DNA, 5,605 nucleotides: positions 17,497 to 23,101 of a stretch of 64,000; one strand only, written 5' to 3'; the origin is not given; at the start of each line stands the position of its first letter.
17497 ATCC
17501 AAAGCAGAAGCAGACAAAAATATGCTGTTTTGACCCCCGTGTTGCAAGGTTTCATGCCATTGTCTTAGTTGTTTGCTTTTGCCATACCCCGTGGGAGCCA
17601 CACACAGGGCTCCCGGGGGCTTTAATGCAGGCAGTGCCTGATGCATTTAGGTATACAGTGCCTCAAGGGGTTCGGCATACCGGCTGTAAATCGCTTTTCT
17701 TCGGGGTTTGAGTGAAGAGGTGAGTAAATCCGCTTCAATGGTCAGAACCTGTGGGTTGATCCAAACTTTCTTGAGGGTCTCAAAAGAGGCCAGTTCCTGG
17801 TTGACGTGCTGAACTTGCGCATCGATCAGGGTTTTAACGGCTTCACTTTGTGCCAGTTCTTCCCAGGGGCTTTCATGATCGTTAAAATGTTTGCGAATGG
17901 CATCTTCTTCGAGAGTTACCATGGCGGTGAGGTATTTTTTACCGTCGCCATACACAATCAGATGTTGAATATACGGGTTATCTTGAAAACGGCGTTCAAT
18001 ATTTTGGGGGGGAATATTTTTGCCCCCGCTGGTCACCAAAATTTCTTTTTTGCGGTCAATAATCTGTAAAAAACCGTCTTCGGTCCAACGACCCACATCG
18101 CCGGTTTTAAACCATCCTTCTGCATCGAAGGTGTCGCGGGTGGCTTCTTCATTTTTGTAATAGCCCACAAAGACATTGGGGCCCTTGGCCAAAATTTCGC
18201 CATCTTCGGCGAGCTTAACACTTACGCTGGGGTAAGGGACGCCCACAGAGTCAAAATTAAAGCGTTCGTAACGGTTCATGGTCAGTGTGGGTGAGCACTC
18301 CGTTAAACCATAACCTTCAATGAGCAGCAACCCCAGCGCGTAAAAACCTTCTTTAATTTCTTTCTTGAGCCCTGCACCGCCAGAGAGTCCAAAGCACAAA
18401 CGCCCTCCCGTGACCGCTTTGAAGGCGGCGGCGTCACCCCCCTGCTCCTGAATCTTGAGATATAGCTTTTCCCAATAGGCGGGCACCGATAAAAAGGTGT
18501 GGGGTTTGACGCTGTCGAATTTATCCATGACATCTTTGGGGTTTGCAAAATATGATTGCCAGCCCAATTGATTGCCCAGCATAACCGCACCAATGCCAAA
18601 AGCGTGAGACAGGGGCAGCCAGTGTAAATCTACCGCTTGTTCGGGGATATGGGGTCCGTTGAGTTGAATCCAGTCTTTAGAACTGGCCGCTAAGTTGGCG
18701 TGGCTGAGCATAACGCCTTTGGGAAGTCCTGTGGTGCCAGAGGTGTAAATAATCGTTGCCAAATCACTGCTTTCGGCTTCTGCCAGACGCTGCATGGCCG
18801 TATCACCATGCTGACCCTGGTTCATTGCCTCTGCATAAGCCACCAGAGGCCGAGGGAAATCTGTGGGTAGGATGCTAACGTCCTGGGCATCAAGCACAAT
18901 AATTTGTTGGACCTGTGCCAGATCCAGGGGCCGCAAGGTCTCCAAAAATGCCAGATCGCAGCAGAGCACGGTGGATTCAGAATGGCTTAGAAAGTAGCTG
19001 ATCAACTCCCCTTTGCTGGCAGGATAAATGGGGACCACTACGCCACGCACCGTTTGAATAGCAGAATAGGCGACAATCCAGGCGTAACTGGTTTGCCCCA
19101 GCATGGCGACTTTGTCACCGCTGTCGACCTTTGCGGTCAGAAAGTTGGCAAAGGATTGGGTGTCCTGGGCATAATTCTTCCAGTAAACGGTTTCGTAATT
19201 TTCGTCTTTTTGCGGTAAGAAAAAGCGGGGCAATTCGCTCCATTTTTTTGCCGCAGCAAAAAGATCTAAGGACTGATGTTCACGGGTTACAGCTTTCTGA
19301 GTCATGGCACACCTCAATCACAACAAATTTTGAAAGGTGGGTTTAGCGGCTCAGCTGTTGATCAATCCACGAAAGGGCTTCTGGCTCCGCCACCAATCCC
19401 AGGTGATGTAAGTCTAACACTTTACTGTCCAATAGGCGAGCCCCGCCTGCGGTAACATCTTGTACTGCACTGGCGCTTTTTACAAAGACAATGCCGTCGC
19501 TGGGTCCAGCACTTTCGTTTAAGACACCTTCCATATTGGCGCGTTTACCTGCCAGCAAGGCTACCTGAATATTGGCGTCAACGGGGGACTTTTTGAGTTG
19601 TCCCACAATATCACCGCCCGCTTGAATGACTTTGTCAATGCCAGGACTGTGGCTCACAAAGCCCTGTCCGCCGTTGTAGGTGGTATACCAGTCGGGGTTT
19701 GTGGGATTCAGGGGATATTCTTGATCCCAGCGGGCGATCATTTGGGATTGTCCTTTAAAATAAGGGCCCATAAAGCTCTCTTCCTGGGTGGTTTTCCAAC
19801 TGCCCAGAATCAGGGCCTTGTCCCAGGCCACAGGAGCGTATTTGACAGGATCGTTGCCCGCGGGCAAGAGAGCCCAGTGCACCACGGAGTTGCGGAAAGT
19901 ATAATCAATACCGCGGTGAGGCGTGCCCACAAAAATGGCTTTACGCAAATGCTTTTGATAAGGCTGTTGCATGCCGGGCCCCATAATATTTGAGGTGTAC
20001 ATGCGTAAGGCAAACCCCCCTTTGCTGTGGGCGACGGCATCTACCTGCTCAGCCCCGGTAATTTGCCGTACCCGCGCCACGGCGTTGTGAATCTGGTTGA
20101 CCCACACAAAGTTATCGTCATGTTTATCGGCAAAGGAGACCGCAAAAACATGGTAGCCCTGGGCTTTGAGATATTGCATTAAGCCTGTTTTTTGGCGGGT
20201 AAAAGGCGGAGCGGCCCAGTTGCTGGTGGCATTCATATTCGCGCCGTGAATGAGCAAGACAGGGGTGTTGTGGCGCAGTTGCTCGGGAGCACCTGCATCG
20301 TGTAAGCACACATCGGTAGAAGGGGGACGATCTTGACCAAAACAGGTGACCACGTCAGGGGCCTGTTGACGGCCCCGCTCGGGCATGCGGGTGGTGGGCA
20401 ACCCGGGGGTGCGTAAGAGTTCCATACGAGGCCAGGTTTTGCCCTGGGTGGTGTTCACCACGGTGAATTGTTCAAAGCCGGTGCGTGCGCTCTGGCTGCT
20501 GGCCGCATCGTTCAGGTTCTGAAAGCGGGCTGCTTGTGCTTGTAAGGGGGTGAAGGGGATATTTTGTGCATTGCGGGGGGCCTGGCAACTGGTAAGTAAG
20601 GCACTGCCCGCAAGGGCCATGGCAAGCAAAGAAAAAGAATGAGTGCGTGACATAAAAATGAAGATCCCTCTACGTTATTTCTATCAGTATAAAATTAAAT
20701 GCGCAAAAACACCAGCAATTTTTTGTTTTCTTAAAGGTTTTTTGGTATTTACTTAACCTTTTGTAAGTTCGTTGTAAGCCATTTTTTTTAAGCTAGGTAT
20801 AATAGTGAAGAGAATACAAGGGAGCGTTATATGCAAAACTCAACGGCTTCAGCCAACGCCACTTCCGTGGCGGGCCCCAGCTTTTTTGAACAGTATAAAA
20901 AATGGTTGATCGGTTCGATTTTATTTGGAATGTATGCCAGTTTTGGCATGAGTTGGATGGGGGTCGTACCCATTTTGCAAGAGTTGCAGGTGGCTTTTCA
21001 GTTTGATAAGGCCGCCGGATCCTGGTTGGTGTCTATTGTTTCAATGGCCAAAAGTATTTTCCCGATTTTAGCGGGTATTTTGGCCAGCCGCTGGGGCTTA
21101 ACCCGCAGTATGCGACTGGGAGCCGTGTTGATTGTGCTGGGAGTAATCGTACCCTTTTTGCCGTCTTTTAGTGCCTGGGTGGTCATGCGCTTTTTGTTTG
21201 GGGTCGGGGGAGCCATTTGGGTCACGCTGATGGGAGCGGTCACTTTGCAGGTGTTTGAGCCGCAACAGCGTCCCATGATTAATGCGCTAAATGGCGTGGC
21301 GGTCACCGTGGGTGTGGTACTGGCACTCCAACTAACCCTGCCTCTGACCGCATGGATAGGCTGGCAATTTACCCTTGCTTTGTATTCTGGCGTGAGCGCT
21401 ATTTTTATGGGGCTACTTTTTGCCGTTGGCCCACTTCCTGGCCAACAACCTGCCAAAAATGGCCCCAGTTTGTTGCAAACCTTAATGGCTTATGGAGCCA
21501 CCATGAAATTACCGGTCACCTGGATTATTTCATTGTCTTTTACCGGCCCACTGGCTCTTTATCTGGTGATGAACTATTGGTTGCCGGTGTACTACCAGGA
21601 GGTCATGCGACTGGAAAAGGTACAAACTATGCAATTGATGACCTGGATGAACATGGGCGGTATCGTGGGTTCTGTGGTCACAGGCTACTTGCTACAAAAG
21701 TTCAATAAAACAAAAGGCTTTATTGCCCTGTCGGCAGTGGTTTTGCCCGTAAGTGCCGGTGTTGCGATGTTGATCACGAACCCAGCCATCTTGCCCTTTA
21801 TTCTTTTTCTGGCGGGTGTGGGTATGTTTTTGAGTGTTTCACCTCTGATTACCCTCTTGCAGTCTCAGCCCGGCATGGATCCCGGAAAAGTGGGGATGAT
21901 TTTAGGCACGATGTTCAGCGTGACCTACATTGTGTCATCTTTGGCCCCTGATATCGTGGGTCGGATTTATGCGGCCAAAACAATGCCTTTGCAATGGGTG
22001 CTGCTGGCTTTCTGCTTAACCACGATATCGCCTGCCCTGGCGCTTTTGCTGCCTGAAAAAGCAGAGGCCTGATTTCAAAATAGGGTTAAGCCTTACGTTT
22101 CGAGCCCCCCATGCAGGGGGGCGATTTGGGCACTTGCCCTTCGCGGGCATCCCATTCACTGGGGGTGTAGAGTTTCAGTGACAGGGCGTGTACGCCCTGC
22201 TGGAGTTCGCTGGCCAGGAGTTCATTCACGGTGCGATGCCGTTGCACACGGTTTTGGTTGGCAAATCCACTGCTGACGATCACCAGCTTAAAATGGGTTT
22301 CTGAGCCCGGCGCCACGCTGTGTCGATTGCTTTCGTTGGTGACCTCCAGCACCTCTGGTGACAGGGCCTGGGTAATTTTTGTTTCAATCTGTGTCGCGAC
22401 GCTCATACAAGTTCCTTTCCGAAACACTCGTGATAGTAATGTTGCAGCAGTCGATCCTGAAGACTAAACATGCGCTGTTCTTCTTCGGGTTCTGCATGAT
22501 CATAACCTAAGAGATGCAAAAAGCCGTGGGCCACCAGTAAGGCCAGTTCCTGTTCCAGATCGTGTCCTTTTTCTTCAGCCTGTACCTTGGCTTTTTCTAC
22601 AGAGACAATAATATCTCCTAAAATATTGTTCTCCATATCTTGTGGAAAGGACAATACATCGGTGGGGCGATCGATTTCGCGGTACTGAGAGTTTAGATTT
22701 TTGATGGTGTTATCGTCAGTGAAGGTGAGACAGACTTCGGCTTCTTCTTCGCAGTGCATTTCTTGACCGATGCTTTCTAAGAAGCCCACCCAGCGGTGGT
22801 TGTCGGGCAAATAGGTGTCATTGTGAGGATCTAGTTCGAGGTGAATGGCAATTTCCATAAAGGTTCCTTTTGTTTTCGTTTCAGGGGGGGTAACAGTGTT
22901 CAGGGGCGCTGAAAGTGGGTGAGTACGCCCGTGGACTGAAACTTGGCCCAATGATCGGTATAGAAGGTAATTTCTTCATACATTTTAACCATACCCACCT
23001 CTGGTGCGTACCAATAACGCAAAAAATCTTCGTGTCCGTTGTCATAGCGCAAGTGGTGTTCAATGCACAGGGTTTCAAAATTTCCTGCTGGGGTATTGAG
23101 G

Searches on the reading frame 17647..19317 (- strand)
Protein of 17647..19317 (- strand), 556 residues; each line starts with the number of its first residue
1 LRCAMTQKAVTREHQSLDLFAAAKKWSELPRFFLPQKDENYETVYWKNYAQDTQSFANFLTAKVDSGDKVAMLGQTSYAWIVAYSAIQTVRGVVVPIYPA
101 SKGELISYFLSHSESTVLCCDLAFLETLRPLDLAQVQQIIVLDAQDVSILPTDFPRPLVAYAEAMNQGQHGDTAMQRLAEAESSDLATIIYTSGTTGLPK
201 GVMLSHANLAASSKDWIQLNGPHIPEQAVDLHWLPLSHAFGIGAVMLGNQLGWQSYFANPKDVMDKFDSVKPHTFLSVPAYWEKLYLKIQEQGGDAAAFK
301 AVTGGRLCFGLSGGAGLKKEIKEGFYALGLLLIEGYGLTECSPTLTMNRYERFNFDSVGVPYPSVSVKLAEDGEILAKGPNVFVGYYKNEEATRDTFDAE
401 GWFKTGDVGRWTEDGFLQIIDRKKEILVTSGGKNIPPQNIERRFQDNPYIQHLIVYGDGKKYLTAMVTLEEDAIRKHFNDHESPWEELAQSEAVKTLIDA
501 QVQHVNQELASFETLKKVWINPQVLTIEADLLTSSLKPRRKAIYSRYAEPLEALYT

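Call 7: search_protein_families(library=pfam, proteins=[window:17647-19317:-], max_evalue=0.1)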
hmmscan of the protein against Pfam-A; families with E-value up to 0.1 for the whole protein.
window:17647-19317:- (556 aa): 2 families
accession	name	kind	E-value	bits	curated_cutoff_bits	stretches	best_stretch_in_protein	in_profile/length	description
PF00501.34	AMP-binding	-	1.4e-59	202.3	29.9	1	39-387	17-384/384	AMP-binding enzyme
PF23562.2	AMP-binding_C_3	-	1.6e-08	35.4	20.8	1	425-556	2-121/124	AMP-binding enzyme C-terminal domain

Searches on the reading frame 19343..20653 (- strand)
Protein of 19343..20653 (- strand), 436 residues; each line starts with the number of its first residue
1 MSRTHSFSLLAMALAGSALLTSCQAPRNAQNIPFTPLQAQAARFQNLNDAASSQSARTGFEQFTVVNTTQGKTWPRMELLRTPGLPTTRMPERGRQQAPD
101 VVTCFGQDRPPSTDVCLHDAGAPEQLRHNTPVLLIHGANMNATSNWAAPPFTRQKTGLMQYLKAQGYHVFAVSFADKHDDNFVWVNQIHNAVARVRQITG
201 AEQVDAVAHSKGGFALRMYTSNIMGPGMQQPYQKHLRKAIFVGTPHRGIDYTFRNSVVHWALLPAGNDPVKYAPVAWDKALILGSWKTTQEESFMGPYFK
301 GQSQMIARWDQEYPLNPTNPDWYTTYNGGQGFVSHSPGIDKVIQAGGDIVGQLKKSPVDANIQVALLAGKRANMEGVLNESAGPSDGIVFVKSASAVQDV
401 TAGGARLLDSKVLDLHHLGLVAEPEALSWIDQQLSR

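Call 7: search_protein_families(library=pfam, proteins=[window:19343-20653:-], max_evalue=0.1)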
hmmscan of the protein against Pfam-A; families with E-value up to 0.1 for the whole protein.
window:19343-20653:- (436 aa): 5 families
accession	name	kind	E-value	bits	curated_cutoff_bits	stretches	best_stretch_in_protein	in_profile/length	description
PF24096.1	DUF7379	-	5.6e-08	33.4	33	1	132-252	1-118/191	Domain of unknown function (DUF7379)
PF01674.24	Lipase_2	-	2.9e-07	30.7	20.3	1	129-217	1-90/219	Lipase (class 2)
PF02089.21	Palm_thioest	-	1.1e-06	29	26.8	1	131-303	1-153/254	Palmitoyl protein thioesterase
PF00561.26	Abhydrolase_1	-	0.00034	20.8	25.8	1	131-253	2-116/245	alpha/beta hydrolase fold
PF06028.17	DUF915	-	0.0052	16.6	22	1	166-252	66-149/255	Alpha/beta hydrolase of unknown function (DUF915)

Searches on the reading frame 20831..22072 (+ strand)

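Call 7: search_protein_families(library=pfam, proteins=[window:20831-22072:+], max_evalue=0.1)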
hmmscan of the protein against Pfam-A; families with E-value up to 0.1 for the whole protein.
window:20831-22072:+ (413 aa): 1 family
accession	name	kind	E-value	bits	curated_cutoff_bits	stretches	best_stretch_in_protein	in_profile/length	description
PF07690.21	MFS_1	-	7e-36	124.3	33.4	1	31-373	1-347/347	Major Facilitator Superfamily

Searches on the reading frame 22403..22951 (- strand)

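Call 75: search_protein_families(library=pfam, proteins=[window:22403-22951:-], max_evalue=0.00001)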
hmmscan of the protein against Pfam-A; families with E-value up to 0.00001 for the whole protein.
window:22403-22951:- (182 aa): 1 family
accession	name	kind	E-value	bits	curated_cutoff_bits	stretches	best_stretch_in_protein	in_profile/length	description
PF02130.23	YbeY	-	8.3e-44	149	25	1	58-171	15-128/129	Endoribonuclease YbeY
